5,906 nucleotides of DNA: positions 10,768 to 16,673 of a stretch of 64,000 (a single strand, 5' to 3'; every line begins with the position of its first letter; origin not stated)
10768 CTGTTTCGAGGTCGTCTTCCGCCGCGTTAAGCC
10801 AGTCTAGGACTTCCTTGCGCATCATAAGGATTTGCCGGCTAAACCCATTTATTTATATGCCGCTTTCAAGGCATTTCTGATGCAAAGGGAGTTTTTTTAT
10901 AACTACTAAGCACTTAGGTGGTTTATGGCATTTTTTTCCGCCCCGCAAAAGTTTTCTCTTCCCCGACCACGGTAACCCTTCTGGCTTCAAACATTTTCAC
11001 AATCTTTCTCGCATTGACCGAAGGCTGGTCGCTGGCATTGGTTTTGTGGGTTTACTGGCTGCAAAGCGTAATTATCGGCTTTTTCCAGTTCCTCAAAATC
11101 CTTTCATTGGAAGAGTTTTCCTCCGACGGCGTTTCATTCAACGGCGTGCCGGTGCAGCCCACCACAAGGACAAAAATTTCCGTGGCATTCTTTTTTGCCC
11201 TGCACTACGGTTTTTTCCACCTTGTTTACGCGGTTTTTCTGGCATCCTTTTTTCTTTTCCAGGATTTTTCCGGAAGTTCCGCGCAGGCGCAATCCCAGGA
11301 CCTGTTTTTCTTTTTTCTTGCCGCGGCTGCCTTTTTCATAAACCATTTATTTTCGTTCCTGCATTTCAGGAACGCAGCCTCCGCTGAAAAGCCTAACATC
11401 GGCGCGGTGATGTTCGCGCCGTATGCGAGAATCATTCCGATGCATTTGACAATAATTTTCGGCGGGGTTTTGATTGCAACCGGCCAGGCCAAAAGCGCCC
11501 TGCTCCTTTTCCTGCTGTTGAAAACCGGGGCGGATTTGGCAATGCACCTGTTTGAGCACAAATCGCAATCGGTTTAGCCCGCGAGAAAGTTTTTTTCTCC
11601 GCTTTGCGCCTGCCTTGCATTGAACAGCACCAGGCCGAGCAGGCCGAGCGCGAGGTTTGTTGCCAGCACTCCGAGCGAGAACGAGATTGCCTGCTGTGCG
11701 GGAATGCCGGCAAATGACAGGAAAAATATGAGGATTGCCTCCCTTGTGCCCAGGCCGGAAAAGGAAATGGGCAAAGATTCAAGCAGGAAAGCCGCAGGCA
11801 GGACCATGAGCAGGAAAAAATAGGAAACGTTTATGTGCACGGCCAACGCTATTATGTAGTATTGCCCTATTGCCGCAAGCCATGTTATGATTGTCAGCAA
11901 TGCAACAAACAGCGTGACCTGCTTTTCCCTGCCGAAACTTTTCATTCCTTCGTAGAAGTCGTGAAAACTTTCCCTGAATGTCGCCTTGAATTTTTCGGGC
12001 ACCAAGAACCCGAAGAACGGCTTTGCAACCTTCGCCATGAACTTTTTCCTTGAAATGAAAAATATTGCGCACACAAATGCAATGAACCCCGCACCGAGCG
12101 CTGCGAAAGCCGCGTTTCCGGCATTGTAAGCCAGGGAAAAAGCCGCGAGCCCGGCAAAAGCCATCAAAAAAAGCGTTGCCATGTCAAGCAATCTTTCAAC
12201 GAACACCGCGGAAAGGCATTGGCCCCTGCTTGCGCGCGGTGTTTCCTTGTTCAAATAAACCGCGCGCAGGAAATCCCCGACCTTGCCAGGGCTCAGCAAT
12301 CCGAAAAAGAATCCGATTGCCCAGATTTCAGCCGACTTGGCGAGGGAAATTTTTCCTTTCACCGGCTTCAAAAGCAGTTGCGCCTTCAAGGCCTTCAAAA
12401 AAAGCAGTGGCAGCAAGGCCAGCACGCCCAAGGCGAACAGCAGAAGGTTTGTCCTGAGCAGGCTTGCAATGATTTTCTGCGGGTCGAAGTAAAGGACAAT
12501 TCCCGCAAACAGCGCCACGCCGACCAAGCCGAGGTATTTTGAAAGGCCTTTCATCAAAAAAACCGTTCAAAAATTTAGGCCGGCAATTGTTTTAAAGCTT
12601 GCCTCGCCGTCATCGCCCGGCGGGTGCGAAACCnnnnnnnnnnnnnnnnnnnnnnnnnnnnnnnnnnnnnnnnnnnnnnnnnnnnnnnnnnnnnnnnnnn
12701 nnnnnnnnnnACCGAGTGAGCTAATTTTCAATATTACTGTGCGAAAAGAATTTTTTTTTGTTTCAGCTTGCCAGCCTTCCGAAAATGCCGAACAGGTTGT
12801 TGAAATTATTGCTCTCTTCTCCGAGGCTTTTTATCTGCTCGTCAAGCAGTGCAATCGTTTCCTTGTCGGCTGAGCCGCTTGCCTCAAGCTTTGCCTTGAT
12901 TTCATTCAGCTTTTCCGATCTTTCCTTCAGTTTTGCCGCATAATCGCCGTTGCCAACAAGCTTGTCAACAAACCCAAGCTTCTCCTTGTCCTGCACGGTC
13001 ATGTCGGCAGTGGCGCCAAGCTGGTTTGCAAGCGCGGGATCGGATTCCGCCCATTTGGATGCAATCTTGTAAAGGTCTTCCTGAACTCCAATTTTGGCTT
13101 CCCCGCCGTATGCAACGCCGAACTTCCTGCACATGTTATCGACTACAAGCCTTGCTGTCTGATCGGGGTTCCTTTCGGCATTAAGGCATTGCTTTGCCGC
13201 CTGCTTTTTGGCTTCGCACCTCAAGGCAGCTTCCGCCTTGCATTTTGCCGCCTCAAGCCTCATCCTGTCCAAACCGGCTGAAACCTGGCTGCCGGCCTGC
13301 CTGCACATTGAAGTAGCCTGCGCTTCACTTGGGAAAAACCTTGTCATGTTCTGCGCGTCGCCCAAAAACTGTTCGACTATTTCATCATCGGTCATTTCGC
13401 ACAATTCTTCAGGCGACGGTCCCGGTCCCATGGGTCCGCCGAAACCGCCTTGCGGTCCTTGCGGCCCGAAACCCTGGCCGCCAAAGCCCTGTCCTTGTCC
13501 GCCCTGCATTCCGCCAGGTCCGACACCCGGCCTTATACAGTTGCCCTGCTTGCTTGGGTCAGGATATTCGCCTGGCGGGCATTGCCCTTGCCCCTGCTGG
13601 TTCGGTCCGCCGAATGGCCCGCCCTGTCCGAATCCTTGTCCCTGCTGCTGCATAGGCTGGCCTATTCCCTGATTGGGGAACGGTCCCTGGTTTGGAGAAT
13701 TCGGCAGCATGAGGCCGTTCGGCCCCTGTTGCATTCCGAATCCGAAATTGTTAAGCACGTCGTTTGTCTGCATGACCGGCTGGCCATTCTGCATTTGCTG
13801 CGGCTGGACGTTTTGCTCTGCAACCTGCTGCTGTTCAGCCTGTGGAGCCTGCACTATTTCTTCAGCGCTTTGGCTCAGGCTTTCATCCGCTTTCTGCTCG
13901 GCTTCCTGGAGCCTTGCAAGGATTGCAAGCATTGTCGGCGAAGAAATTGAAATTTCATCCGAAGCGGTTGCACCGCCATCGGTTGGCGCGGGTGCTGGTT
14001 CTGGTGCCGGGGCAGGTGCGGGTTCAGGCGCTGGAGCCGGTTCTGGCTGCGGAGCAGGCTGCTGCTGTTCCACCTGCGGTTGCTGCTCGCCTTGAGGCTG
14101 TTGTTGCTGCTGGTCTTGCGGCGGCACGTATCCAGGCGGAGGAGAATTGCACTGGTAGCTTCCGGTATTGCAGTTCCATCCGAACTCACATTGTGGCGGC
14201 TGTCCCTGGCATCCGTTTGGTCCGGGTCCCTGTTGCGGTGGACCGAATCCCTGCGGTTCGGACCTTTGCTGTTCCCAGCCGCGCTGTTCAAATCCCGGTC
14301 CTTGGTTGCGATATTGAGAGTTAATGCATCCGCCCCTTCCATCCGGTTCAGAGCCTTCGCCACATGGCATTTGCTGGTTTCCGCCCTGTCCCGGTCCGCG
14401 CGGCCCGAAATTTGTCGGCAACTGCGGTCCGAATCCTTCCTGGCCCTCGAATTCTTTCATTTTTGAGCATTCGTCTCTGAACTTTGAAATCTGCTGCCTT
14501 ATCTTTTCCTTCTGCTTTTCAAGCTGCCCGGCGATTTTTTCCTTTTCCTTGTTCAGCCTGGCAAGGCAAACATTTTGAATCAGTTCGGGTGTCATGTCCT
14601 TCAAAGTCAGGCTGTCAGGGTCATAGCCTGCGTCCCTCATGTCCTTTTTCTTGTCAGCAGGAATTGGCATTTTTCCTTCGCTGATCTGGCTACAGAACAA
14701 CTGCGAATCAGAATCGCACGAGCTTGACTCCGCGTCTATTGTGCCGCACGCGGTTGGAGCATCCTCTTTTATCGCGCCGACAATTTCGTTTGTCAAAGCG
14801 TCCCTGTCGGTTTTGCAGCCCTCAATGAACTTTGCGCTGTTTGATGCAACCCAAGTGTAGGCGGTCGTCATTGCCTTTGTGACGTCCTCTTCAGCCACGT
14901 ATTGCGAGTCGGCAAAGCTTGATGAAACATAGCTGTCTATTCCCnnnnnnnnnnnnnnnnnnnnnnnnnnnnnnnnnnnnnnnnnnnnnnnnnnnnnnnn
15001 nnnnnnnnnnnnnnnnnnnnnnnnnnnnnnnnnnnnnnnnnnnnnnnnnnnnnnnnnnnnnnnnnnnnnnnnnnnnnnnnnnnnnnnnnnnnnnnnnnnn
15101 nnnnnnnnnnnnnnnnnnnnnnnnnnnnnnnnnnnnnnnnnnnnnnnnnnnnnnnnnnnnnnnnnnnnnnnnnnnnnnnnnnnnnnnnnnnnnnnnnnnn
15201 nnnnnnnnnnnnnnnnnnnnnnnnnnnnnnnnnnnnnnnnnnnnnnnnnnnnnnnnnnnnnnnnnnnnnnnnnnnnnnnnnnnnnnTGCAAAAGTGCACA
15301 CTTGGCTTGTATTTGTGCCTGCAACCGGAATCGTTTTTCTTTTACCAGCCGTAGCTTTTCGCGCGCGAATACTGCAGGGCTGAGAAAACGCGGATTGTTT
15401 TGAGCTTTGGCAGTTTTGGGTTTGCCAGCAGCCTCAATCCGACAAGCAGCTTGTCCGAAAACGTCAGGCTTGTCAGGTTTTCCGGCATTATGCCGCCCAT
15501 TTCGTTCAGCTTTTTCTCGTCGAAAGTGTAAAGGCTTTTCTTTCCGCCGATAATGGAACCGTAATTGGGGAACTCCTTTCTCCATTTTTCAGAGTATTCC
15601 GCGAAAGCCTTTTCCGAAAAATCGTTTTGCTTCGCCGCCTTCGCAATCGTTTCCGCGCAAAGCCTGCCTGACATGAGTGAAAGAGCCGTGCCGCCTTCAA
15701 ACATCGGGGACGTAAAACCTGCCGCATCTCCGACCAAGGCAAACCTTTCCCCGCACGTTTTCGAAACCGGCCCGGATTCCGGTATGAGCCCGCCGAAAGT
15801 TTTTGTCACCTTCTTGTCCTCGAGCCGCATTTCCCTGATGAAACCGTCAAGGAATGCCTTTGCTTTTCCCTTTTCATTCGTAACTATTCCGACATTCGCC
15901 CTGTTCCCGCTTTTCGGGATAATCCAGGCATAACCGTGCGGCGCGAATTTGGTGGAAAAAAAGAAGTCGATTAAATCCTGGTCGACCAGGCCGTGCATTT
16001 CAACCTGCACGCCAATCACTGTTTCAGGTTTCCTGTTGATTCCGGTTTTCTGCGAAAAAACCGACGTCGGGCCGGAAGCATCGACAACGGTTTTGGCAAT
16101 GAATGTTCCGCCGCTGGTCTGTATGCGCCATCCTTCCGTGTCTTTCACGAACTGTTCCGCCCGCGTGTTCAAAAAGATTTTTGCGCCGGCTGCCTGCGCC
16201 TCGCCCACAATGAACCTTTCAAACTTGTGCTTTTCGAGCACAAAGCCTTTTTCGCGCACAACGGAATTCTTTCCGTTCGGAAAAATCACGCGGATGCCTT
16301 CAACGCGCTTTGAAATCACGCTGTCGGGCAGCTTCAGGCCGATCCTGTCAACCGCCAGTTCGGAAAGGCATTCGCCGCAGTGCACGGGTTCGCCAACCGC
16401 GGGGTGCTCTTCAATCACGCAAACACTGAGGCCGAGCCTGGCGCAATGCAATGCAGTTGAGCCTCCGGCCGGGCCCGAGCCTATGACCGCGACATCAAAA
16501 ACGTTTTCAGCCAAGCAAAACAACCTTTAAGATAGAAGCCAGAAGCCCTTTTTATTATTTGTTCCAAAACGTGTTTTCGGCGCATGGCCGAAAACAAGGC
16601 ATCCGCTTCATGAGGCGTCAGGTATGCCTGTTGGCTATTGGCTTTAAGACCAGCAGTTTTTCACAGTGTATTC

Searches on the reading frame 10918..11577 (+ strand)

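Call 47: search_protein_families(library=pfam, proteins=[window:10918-11577:+], max_evalue=0.0001)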
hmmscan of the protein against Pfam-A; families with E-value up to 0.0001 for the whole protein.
window:10918-11577:+ (219 aa): 1 family
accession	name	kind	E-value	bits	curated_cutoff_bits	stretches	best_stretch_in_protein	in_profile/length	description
PF20108.4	DUF6498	-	4.8e-51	173.4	23.7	1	12-216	6-200/207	Family of unknown function (DUF6498)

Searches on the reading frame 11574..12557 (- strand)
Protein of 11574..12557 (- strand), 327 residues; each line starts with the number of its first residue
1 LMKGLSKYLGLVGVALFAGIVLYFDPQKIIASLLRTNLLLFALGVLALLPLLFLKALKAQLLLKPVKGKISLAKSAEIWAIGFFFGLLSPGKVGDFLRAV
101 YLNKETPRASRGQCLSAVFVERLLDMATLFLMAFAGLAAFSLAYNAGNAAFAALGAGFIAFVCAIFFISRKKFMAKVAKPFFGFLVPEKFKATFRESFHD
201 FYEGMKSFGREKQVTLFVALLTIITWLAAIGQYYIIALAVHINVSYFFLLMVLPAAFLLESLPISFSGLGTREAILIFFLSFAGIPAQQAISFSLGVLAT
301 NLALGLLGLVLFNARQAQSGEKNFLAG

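Call 47: search_protein_families(library=pfam, proteins=[window:11574-12557:-], max_evalue=0.0001)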
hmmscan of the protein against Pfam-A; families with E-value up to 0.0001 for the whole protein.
window:11574-12557:- (327 aa): 1 family
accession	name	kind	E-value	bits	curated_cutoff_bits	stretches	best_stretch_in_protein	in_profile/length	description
PF03706.18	LPG_synthase_TM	-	1e-40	140.5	33.4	1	11-305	2-298/302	Lysylphosphatidylglycerol synthase TM region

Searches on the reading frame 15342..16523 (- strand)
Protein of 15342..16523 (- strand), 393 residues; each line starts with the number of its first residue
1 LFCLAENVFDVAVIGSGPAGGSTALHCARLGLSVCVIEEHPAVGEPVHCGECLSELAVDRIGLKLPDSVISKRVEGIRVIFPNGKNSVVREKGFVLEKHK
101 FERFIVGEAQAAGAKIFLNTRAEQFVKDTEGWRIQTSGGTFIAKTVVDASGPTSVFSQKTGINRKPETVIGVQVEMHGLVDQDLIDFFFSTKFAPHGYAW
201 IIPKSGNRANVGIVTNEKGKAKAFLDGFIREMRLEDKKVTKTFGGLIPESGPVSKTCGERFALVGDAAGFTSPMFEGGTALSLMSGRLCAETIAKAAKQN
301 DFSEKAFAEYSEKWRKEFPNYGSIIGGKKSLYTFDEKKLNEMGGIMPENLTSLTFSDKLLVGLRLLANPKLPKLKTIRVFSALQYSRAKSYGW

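Call 47: search_protein_families(library=pfam, proteins=[window:15342-16523:-], max_evalue=0.0001)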
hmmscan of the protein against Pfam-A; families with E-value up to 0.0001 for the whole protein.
window:15342-16523:- (393 aa): 8 families
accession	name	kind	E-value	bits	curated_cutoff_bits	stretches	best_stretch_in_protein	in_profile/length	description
PF05834.18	Lycopene_cycl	-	1.3e-15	57.9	23.4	1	10-315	1-312/380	Lycopene cyclase protein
PF01266.30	DAO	-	1.5e-15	58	27.9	2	10-44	1-35/353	FAD dependent oxidoreductase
PF22578.2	GGR_cat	-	5.4e-13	49.1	27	1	172-240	6-81/88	Geranylgeranyl reductase catalytic domain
PF12831.13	FAD_oxidored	-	4.1e-10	40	27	1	10-154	1-148/416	FAD dependent oxidoreductase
PF01494.25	FAD_binding_3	-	6.4e-09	35.9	22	0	10-41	3-34/349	FAD binding domain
PF07992.20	Pyr_redox_2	-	4.9e-07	29.9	26.1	1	9-96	1-86/291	Pyridine nucleotide-disulphide oxidoreductase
PF03486.20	HI0933_like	-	1.9e-06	28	50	0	10-45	2-37/244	HI0933-like protein Rossmann domain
PF00890.30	FAD_binding_2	-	9.9e-06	25.4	20.4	1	10-44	1-35/414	FAD binding domain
